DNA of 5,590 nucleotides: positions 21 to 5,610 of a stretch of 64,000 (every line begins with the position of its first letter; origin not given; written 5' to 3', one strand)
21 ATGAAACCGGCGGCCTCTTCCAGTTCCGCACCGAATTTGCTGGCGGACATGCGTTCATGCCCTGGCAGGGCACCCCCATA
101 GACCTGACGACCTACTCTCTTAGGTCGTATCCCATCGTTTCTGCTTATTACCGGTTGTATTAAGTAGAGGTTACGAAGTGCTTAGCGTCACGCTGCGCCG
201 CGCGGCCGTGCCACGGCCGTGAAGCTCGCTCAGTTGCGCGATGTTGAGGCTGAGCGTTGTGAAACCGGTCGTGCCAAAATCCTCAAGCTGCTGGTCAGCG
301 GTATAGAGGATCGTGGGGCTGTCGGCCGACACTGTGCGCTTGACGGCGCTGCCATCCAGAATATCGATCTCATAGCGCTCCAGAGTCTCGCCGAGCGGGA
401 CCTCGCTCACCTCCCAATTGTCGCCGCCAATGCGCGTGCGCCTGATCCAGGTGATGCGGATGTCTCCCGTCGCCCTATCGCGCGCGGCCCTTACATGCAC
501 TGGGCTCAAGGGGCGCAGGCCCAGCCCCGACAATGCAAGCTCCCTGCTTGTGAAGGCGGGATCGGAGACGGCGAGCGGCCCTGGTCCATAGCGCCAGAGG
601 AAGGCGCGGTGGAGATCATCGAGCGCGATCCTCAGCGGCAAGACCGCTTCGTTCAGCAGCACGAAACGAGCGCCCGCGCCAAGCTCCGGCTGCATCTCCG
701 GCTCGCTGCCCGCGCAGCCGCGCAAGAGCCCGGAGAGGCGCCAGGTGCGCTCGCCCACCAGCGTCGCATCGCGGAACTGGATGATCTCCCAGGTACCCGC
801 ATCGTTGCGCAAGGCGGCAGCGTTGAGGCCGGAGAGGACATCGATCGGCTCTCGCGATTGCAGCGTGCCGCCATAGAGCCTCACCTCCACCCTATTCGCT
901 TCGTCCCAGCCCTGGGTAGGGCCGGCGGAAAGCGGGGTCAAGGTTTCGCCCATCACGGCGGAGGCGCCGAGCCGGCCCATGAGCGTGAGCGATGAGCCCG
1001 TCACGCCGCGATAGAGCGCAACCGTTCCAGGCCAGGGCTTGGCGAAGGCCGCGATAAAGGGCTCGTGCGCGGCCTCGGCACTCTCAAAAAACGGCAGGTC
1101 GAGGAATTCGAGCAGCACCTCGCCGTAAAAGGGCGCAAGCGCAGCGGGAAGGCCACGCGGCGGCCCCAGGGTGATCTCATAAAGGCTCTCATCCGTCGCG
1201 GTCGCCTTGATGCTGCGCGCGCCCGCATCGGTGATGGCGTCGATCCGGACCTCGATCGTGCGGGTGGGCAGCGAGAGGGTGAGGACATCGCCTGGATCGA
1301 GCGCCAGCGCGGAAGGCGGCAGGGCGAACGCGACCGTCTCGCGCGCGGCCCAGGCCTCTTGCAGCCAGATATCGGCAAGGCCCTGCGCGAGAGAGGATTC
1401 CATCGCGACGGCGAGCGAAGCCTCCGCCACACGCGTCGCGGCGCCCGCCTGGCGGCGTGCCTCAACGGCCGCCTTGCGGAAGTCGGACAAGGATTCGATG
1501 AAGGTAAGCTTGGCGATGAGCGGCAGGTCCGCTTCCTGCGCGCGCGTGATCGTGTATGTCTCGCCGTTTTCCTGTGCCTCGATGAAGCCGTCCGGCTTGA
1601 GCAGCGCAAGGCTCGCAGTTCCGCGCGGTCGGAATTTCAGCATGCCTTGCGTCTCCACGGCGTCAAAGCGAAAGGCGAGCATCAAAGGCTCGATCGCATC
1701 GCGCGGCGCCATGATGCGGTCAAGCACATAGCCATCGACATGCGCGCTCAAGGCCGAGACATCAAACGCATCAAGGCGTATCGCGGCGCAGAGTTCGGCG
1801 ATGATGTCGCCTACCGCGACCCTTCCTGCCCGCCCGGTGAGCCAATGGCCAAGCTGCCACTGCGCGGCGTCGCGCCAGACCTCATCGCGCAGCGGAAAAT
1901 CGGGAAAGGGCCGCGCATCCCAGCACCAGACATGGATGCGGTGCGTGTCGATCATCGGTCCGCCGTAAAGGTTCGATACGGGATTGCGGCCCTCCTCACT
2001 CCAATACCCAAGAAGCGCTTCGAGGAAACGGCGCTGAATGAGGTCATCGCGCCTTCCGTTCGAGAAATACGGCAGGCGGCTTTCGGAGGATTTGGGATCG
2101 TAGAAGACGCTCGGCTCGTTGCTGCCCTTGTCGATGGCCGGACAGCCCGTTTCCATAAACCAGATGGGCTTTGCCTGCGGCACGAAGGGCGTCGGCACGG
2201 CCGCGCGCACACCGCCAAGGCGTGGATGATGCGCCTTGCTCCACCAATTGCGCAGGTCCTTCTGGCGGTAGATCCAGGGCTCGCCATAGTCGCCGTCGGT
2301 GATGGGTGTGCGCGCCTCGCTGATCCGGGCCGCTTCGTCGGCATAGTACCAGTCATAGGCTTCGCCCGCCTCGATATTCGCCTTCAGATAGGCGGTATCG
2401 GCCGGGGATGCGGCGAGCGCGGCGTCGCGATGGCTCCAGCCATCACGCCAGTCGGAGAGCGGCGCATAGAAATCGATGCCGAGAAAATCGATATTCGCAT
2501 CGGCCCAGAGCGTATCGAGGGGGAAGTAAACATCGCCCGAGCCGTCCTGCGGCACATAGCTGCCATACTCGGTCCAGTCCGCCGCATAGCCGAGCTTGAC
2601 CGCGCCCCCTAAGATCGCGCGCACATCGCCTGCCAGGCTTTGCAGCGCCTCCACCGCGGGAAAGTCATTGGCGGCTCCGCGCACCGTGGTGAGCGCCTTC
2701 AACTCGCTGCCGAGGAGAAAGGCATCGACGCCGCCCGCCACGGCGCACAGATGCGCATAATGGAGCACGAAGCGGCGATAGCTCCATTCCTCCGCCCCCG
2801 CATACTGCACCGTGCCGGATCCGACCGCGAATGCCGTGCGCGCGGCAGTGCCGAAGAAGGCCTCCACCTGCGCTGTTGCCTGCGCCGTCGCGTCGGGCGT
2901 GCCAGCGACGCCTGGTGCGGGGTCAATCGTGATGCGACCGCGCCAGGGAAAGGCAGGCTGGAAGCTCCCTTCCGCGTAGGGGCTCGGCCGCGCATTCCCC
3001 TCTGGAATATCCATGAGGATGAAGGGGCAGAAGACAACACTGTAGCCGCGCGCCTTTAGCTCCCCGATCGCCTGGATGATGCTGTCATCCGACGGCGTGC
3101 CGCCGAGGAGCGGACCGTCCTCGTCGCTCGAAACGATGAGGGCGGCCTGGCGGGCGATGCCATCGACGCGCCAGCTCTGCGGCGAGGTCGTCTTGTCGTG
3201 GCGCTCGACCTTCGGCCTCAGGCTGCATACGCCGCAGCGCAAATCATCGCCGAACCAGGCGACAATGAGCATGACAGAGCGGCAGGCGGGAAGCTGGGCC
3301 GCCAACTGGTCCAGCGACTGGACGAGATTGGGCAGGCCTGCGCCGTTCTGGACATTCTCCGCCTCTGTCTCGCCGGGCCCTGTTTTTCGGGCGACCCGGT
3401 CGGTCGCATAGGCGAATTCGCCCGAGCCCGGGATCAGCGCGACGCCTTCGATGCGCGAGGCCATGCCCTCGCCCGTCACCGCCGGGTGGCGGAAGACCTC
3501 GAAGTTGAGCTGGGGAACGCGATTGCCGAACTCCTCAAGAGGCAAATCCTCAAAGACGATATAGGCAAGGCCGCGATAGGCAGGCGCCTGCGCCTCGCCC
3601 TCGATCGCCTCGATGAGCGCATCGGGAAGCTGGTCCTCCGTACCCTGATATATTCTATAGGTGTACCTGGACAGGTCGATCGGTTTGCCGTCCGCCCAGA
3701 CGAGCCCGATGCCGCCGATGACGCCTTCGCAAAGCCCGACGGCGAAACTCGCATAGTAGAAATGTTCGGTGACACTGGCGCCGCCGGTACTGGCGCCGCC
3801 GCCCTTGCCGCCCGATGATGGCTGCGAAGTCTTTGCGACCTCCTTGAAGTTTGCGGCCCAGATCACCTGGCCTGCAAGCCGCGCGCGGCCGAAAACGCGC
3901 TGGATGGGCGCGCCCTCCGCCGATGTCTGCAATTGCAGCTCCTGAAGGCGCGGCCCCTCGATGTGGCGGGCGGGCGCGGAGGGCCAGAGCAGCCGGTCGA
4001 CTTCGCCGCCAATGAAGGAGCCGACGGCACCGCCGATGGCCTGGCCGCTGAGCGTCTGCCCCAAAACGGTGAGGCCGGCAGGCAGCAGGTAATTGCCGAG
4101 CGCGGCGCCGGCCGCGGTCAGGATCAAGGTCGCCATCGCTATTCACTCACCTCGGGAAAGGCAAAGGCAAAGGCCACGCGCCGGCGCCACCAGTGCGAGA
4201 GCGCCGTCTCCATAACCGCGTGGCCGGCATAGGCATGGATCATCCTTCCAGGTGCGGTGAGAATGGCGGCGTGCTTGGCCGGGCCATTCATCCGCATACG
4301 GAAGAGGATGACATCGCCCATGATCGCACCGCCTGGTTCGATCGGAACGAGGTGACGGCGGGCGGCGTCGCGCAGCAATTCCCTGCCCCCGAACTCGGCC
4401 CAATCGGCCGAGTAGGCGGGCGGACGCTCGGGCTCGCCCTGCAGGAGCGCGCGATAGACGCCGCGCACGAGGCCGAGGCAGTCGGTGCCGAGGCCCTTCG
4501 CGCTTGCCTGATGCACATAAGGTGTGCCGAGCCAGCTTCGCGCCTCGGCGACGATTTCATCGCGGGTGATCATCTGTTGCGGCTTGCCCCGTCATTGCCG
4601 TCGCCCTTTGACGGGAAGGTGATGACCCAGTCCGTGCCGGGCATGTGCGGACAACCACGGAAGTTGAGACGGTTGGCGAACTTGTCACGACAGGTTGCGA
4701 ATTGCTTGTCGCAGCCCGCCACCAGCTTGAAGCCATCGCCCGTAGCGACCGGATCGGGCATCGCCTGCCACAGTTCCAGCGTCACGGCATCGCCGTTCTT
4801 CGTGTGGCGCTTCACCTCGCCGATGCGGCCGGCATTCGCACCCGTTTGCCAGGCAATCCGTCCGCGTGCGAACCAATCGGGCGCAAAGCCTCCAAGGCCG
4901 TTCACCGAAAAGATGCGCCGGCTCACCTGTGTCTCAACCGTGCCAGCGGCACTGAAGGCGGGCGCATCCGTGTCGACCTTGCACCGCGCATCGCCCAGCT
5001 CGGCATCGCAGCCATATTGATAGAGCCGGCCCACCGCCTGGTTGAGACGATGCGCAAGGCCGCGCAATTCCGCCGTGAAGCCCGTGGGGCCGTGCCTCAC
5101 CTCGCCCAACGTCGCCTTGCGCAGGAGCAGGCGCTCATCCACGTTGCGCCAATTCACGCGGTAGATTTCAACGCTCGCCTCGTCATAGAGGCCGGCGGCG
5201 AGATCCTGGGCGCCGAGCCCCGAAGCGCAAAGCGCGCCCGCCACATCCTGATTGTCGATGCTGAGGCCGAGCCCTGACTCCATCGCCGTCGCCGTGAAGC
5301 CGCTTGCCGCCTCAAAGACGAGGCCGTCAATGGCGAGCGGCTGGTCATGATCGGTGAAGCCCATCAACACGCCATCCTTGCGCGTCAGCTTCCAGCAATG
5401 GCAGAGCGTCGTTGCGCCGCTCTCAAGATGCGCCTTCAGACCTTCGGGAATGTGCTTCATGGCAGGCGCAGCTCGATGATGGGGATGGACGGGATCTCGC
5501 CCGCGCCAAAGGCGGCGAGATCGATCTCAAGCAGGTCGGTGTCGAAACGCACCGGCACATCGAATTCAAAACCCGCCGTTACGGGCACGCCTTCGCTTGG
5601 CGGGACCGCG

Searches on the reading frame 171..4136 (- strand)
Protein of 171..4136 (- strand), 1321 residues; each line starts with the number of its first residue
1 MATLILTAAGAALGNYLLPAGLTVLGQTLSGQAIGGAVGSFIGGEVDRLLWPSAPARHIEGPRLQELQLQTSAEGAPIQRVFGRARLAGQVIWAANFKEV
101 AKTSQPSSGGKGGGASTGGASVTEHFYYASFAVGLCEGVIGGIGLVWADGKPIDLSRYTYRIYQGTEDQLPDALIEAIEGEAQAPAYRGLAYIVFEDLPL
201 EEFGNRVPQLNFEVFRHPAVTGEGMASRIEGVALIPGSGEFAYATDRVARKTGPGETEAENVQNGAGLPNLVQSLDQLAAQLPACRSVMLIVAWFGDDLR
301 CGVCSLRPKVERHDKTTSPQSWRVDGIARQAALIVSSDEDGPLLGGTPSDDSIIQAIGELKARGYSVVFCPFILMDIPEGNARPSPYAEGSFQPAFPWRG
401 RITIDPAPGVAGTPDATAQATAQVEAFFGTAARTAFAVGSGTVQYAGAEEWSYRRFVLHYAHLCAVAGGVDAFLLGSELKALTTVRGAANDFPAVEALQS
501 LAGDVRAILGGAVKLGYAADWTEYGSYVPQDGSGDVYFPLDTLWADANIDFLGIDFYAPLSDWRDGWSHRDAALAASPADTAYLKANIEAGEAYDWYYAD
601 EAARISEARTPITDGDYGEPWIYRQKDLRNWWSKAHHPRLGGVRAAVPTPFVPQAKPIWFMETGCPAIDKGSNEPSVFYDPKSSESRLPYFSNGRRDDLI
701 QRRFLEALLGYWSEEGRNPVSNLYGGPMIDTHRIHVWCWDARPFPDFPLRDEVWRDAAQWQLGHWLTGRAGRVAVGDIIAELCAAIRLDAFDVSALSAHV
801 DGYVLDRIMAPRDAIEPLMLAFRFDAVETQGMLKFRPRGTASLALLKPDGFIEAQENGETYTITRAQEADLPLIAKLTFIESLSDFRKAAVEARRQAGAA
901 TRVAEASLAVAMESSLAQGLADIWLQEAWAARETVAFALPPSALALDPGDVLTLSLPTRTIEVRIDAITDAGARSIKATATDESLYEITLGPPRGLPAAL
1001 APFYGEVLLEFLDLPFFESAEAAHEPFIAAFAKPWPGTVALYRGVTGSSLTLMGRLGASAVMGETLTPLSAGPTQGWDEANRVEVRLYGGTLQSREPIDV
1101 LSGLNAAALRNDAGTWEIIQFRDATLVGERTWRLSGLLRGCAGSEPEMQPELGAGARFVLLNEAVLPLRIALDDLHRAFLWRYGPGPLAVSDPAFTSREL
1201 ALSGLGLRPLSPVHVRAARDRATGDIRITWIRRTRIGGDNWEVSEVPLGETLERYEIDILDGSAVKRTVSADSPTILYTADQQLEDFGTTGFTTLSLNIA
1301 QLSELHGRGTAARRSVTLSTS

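Call 37: search_protein_families(library=pfam, proteins=[window:171-4136:-], max_evalue=0.001)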
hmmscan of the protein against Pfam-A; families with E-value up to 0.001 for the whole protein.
window:171-4136:- (1321 aa): 4 families
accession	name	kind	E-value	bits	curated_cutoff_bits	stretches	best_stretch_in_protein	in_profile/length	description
PF13547.12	GTA_TIM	-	5.4e-148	492.6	27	1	451-748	1-299/299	GTA TIM-barrel-like domain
PF13550.12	Phage-tail_3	-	4.6e-48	163.6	23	1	806-970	1-164/164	Putative phage tail protein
PF23666.2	Rcc01698_C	-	1.7e-31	108.9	27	1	1060-1159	1-98/98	Rcc01698-like, C-terminal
PF22612.2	GH113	-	0.00023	21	27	0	654-680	208-234/289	Glycoside Hydrolase Family 113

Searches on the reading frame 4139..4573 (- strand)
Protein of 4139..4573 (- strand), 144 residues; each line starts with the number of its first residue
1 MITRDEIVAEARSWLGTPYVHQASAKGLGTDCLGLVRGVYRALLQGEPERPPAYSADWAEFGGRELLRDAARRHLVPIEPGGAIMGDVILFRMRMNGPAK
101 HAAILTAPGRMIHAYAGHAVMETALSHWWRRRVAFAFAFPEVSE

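Call 37: search_protein_families(library=pfam, proteins=[window:4139-4573:-], max_evalue=0.001)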
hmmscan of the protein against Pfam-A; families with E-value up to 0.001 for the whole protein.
window:4139-4573:- (144 aa): 1 family
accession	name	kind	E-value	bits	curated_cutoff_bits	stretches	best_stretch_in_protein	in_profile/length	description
PF00877.26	NLPC_P60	-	8.7e-08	32.5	23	1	16-130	1-97/105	NlpC/P60 family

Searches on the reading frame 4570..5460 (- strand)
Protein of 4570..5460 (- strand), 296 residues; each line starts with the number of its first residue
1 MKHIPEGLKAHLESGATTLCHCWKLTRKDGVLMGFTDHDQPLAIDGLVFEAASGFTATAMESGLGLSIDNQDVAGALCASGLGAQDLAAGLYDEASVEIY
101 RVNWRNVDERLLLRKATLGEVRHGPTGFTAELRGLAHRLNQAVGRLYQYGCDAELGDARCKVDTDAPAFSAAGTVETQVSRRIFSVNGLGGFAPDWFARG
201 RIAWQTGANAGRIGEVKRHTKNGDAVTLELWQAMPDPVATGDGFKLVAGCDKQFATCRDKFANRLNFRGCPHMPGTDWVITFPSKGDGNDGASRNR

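Call 37: search_protein_families(library=pfam, proteins=[window:4570-5460:-], max_evalue=0.001)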
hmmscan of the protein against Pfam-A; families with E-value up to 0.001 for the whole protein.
window:4570-5460:- (296 aa): 2 families
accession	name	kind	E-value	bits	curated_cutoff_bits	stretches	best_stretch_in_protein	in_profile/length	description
PF09931.15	Phage_phiJL001_Gp84_N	-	3.7e-61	206.4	26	1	6-163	2-160/160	Baseplate hub protein, N-terminal attachment domain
PF09356.15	Phage_BR0599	-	3.5e-31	107.8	22.9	1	195-277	1-80/80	Phage conserved hypothetical protein BR0599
